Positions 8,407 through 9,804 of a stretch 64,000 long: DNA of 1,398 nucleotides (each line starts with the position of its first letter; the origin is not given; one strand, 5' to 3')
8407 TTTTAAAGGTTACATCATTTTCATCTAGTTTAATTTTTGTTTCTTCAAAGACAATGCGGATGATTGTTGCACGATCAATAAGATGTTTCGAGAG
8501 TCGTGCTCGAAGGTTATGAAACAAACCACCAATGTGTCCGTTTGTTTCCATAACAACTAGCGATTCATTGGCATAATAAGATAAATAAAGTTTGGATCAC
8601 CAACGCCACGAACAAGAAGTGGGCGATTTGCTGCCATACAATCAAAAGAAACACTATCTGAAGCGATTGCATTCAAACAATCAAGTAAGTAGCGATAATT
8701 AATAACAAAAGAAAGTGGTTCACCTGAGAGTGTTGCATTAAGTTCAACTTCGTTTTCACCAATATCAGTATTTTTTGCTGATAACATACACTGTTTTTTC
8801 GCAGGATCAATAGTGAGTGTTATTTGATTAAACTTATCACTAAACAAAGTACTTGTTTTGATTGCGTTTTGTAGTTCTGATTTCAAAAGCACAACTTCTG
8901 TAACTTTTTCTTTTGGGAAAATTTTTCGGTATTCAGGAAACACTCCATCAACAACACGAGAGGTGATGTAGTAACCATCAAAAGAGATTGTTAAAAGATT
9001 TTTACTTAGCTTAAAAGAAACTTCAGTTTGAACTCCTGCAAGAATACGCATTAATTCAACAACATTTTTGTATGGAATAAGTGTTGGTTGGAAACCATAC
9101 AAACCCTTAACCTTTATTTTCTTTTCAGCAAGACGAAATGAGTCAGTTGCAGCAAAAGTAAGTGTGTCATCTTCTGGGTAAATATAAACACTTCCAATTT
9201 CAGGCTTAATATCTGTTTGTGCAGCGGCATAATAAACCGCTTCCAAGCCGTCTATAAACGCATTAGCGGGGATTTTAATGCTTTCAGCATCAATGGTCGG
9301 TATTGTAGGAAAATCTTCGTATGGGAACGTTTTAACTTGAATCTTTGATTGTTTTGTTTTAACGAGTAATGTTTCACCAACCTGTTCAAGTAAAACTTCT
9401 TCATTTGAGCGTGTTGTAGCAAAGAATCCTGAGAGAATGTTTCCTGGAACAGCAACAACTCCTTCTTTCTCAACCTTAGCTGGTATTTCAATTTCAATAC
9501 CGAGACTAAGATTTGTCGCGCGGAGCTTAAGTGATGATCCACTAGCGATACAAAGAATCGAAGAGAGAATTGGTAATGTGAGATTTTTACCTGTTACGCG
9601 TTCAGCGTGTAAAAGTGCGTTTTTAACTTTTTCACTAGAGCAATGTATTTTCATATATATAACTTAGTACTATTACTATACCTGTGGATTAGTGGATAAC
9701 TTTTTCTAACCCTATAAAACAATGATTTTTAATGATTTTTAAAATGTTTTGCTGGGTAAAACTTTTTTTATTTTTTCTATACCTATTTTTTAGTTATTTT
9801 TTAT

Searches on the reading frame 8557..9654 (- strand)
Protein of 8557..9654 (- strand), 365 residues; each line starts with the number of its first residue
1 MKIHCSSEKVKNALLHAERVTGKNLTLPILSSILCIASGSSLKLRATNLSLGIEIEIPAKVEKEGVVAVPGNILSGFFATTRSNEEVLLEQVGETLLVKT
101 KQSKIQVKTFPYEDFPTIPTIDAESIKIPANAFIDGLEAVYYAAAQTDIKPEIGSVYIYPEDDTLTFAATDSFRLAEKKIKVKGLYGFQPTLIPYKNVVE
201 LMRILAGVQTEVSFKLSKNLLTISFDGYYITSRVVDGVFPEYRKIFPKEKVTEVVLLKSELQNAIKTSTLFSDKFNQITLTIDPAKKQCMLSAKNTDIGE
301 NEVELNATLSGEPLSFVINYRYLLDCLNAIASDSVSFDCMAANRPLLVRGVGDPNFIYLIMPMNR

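Call 7: search_protein_families(library=pfam, proteins=[window:8557-9654:-], max_evalue=0.01)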
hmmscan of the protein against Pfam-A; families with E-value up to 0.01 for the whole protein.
window:8557-9654:- (365 aa): 4 families
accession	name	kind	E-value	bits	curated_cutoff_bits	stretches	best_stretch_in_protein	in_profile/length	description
PF02768.20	DNA_pol3_beta_3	-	2.6e-22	79.3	27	1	243-363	1-120/121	DNA polymerase III beta subunit, C-terminal domain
PF00712.24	DNA_pol3_beta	-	9.2e-22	77.9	24.4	1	1-119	1-120/120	DNA polymerase III beta subunit, N-terminal domain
PF02767.21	DNA_pol3_beta_2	-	1.9e-21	77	27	1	128-241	2-116/116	DNA polymerase III beta subunit, central domain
PF16270.11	DUF4923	-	0.0014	19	22.8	0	142-226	56-135/176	Lipocalin-like domain (DUF4923)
